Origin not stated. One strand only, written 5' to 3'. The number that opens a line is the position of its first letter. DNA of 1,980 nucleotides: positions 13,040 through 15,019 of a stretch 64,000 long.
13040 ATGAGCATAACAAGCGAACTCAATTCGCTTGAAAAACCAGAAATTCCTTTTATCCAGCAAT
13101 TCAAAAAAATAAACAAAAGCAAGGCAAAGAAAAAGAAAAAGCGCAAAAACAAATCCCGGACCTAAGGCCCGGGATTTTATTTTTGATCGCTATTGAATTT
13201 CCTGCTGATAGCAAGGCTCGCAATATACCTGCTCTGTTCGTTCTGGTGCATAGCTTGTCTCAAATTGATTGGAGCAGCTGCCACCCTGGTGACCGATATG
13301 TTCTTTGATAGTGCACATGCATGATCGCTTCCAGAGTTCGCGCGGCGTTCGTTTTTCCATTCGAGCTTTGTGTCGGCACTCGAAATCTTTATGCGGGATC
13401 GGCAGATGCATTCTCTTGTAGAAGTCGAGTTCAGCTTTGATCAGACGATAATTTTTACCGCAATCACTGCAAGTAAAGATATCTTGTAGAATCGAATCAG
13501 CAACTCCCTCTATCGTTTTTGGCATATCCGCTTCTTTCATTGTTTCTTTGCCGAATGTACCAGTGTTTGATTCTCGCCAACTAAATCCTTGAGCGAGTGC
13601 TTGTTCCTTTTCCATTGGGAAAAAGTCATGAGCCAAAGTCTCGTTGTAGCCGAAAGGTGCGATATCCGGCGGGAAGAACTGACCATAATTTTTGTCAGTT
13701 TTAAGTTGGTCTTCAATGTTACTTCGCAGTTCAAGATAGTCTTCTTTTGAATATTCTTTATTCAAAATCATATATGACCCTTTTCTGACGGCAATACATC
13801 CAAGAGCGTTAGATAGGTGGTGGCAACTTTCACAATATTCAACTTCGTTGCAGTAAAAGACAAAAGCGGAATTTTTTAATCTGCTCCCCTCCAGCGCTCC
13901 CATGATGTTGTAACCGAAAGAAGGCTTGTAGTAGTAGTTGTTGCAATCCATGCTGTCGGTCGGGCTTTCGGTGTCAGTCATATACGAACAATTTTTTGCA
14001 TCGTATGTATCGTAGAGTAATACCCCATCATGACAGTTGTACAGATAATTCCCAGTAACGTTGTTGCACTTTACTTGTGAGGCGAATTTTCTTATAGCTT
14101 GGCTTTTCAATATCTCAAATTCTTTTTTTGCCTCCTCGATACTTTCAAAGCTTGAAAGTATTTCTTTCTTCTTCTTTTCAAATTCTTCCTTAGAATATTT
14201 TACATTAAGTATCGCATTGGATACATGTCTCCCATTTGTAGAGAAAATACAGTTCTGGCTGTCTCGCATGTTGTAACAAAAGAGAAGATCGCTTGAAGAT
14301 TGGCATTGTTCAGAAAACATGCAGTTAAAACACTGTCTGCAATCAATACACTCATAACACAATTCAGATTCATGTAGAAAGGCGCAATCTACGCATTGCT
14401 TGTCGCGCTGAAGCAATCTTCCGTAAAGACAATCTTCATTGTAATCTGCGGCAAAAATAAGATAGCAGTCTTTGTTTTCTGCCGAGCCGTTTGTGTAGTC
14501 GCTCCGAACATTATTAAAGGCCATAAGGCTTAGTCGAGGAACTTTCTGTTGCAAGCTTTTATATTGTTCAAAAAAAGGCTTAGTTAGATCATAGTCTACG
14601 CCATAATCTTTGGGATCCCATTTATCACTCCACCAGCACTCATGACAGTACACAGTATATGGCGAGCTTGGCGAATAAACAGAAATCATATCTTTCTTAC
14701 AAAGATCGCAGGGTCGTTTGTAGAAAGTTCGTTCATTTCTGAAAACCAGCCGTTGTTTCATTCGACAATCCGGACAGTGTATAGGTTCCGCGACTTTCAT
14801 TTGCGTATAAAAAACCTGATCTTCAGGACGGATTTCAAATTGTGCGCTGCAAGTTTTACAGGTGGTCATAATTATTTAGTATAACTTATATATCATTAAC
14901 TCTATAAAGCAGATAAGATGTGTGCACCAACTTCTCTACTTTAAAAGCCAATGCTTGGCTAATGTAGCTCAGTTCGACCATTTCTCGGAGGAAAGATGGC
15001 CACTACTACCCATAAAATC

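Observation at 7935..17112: Island bounded by two paralogous TrmB-family regulators, enclosing two paralogous Cys-rich double-zinc-ribbon proteins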

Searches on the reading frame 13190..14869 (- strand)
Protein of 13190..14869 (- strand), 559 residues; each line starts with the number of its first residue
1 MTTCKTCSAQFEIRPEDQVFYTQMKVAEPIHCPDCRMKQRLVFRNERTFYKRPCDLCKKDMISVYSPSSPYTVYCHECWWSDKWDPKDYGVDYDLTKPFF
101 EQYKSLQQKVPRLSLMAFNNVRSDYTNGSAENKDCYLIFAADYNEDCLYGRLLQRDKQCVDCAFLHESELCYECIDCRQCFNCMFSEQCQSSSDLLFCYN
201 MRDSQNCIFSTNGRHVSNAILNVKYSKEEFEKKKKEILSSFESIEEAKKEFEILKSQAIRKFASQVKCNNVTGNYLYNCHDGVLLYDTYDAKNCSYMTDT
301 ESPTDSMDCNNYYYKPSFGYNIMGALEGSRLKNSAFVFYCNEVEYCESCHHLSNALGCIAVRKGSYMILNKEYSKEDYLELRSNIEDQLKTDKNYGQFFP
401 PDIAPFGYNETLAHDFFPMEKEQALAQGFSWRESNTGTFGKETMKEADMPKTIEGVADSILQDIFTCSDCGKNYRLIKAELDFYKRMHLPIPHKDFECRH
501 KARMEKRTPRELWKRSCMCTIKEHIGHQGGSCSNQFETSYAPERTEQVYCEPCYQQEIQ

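Call 3: search_protein_families(library=pfam, proteins=[window:13190-14869:-], max_evalue=0.1)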
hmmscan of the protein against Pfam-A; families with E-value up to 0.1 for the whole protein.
window:13190-14869:- (559 aa): 1 family
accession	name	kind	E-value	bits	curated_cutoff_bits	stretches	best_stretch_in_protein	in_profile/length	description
PF13451.12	zf_Tbcl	-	0.0005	20.4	24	1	3-40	6-44/48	Probable treble clef domain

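Call 4: search_protein_families(library=ncbifam, proteins=[window:13190-14869:-], max_evalue=0.1)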
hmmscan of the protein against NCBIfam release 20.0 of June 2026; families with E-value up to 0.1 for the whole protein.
window:13190-14869:- (559 aa): 0 families

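Call 22: find_homologous_proteins(query=window:13190-14869:-)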
Query window:13190-14869:- (559 aa): 1981 proteins with E <= 0.001 among 5067 candidates; the best 120 are listed.
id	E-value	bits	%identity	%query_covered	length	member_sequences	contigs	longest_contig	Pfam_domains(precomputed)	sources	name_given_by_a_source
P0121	0.0e+0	1330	100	100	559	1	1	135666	-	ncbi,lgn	-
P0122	0.0e+0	1075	81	100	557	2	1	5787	-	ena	-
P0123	0.0e+0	1039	77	99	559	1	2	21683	-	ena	-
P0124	0.0e+0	1037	76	100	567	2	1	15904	-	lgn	-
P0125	0.0e+0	1027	75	99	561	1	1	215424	-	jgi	jgi:hypothetical protein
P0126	0.0e+0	1025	75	99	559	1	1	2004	-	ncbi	-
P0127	0.0e+0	1024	74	99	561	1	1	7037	-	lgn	-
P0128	0.0e+0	1022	75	99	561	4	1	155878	-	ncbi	-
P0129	0.0e+0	1021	76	99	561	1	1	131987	-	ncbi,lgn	-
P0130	0.0e+0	1017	75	99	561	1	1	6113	-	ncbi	-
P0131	0.0e+0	1015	74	99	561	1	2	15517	-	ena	-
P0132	0.0e+0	1014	74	100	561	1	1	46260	-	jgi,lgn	jgi:hypothetical protein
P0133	0.0e+0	1011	73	99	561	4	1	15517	-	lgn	-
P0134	3.1e-298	1008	74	99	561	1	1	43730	-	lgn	-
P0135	3.8e-297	1005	74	99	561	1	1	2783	-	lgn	-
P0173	1.5e-276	937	69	99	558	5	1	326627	-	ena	-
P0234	4.2e-265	899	66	99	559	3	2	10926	-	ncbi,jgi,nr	ncbi:MAG TPA: hypothetical protein VGO21_03035 [Candidatus Paceibacterota bacterium]|jgi:ERCC4-type 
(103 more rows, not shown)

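Call 25: find_encoding_contigs(protein=P0121, flank=10000, max_places=3)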
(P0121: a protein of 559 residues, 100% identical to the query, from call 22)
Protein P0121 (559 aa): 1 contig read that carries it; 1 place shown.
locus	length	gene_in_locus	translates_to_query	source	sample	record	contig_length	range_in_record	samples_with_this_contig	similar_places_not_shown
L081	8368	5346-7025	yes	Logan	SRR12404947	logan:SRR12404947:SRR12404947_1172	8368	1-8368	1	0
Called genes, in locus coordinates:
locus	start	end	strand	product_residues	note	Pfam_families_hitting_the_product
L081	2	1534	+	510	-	?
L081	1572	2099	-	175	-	-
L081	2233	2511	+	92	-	PF00313:CSD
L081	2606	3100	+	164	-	-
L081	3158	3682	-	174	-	-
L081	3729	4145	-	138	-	-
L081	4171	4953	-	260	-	PF01978:TrmB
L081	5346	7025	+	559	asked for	-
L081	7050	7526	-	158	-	-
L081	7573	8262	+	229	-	-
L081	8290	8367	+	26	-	?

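Call 42: search_protein_families(library=padloc, proteins=[window:13190-14869:-], max_evalue=0.01)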
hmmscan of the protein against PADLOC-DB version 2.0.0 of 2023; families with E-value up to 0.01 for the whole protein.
window:13190-14869:- (559 aa): 0 families

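Call 43: search_protein_families(library=phrogs, proteins=[window:13190-14869:-], max_evalue=0.01)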
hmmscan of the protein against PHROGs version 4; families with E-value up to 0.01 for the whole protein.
window:13190-14869:- (559 aa): 1 family
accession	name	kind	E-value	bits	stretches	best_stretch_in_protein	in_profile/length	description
phrog_15341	-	unknown function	4.2e-06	27.3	1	157-311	85-243/276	-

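Call 66: find_encoding_contigs(protein=P0129, flank=7000, max_places=1)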
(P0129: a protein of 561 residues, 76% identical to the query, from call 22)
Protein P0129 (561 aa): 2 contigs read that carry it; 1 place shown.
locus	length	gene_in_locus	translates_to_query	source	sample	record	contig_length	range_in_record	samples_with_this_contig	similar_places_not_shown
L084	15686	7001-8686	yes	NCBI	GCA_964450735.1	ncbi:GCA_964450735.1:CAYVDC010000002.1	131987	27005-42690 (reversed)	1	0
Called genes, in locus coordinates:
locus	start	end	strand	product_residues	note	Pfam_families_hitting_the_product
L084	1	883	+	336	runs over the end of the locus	PF03951:Gln-synt_N, PF00120:Gln-synt_C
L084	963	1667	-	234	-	PF02535:Zip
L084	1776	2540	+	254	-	-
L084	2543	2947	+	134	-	-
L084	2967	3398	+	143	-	PF01475:FUR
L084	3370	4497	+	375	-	PF07907:YibE_F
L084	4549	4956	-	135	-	-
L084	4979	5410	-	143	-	-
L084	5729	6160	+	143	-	PF08327:AHSA1 (weak)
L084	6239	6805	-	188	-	-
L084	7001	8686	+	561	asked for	-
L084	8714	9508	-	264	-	PF00106:adh_short, PF08659:KR, PF23441:SDR (weak), PF13561:adh_short_C2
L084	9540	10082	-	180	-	PF13529:Peptidase_C39_2, PF03412:Peptidase_C39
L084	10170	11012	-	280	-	PF11127:YgaP-like_TM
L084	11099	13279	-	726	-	-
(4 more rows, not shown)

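Call 67: find_encoding_contigs(protein=P0125, flank=7000, max_places=1)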
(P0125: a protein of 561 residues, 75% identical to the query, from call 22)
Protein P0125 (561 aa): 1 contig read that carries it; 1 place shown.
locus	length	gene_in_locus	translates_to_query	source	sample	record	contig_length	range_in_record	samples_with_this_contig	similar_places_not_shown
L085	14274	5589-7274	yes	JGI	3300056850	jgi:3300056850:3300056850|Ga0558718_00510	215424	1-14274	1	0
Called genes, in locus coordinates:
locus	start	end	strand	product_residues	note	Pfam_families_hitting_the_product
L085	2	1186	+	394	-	?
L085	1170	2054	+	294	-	-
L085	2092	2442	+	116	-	PF01258:zf-dskA_traR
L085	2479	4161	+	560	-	PF00158:Sigma54_activat (faint), PF13541:ChlI, PF01078:Mg_chelatase, PF07728:AAA_5, PF00493:MCM, PF13335:Mg_chelatase_C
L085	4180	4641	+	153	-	PF08282:Hydrolase_3 (faint), PF13344:Hydrolase_6 (weak), PF00702:Hydrolase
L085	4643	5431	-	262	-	PF01978:TrmB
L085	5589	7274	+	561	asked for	-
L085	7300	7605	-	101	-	-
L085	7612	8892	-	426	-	PF01476:LysM (weak), PF23473:LysM3_LYK4_5 (faint), PF01476:LysM, PF01551:Peptidase_M23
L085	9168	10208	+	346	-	-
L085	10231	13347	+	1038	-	-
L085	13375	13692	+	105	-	PF18908:DUF5663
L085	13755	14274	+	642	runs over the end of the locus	PF00580:UvrD-helicase, PF13245:AAA_19, PF13604:AAA_30 (faint), PF01443:Viral_helicase1 (faint), PF13361:UvrD_C, PF13538:UvrD_C_2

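Call 68: find_encoding_contigs(protein=P0173, flank=7000, max_places=1)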
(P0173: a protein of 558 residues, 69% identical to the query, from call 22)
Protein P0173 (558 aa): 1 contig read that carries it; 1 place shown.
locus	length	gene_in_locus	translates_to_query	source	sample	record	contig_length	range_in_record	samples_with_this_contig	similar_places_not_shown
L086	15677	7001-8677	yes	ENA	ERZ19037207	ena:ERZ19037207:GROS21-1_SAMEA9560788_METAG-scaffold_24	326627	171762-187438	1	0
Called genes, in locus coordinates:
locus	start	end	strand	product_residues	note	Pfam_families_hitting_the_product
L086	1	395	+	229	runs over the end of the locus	PF00696:AA_kinase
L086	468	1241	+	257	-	-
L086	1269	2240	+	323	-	-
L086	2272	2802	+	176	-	PF01936:NYN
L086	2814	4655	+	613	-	-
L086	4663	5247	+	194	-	PF06821:Ser_hydrolase, PF12697:Abhydrolase_6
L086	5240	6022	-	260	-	PF01978:TrmB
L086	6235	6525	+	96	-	-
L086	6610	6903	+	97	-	-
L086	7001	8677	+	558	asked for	-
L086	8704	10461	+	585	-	-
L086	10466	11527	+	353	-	-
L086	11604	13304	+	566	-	-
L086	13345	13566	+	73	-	-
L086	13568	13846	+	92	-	PF05016:ParE_toxin (weak)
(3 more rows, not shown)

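Call 69: find_related_loci(query=window:13190-14869:-, collection=metagenome_contigs, flank=6000)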
Query window:13190-14869:- (559 aa) in metagenome_contigs; peptide patterns used: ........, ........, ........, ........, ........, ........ (x = any residue, [..] = any of these).
600 stretches matched a pattern (row limit reached: there are more); 250 encode a relative of the query (tblastn E <= 1e-3); the best 80 are kept; 80 distinct loci.
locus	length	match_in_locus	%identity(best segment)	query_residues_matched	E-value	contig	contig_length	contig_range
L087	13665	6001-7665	73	4-558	0e+0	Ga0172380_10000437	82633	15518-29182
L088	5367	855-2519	74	4-558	0e+0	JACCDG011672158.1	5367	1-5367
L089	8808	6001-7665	71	1-558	0e+0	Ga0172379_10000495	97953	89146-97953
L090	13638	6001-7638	68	3-558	0e+0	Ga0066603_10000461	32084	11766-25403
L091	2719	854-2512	72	1-558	0e+0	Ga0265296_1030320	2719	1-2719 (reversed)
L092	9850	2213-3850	70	3-558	0e+0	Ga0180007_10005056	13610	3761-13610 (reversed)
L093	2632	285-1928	68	4-558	0e+0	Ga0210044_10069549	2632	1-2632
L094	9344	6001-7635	70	4-558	0e+0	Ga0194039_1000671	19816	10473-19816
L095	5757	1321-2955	70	4-558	0e+0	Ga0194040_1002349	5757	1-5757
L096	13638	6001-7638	69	3-558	0e+0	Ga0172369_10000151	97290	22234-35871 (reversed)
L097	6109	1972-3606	68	4-558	0e+0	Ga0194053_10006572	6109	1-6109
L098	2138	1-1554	70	3-558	0e+0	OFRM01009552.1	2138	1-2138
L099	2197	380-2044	63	3-558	0e+0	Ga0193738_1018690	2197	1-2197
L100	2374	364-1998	68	4-558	0e+0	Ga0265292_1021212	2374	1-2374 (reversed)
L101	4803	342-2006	63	3-558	0e+0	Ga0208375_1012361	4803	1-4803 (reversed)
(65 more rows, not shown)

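Call 80: list_cluster_members(proteins=[P0234, P0108, P0121, P0099])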
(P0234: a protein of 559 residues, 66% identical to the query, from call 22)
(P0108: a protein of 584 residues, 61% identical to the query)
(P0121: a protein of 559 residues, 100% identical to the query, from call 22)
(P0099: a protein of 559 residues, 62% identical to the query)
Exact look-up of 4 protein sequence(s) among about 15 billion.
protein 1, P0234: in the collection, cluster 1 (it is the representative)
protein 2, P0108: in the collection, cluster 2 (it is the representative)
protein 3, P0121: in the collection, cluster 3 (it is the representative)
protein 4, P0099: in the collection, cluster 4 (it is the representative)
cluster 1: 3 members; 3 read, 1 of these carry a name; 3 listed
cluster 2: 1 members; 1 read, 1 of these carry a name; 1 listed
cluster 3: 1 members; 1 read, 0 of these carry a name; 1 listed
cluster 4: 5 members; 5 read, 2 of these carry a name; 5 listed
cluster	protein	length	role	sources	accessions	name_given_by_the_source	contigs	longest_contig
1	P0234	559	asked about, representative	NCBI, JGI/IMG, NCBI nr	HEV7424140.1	MAG TPA: hypothetical protein VGO21_03035 [Candidatus Paceibacterota bacterium] | ERCC4-type nuclease | hypothetical protein [Candidatus Paceibacterota bacterium]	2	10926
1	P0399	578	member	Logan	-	-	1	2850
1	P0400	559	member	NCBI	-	-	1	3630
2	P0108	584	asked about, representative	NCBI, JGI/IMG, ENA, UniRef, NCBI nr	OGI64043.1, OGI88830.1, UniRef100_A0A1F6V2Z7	hypothetical protein A2914_02470 [Candidatus Nomurabacteria bacterium ... | Uncharacterized protein n=2 Tax=Candidatus Nomuraibacteriota TaxID=1752729 ... | MAG: hypothetical protein A2733_02485 [Candidatus Nomurabacteria bacterium ...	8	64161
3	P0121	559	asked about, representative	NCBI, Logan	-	-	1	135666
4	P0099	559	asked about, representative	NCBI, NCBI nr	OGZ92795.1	MAG: hypothetical protein A2528_02245 [Candidatus Staskawiczbacteria bacterium ...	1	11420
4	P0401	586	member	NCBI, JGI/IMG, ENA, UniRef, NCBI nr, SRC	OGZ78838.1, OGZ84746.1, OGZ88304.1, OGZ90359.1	MAG: hypothetical protein A2358_01035 [Candidatus Staskawiczbacteria bacterium ... | Uncharacterized protein n=1 Tax=Candidatus Staskawiczbacteria bacterium ...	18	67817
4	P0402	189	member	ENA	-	-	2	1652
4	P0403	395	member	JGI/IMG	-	-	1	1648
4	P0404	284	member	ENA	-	-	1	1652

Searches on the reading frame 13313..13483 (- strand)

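Call 89: search_protein_families(library=pfam, proteins=[window:13313-13483:-], max_evalue=1)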
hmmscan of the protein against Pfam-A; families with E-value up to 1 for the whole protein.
seq(57 aa): 3 families
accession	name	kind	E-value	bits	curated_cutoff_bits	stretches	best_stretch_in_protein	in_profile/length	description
PF25206.1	DUF7836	-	0.028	14.7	26.7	1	4-38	9-35/59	Domain of unknown function (DUF7836)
PF09706.15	Cas_CXXC_CXXC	-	0.059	13.9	21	1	4-29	7-33/69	CRISPR-associated protein (Cas_CXXC_CXXC)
PF12557.13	Co_AT_N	-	0.27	11.7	21.4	1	37-45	10-18/26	Cob(I)alamin adenosyltransferase N terminal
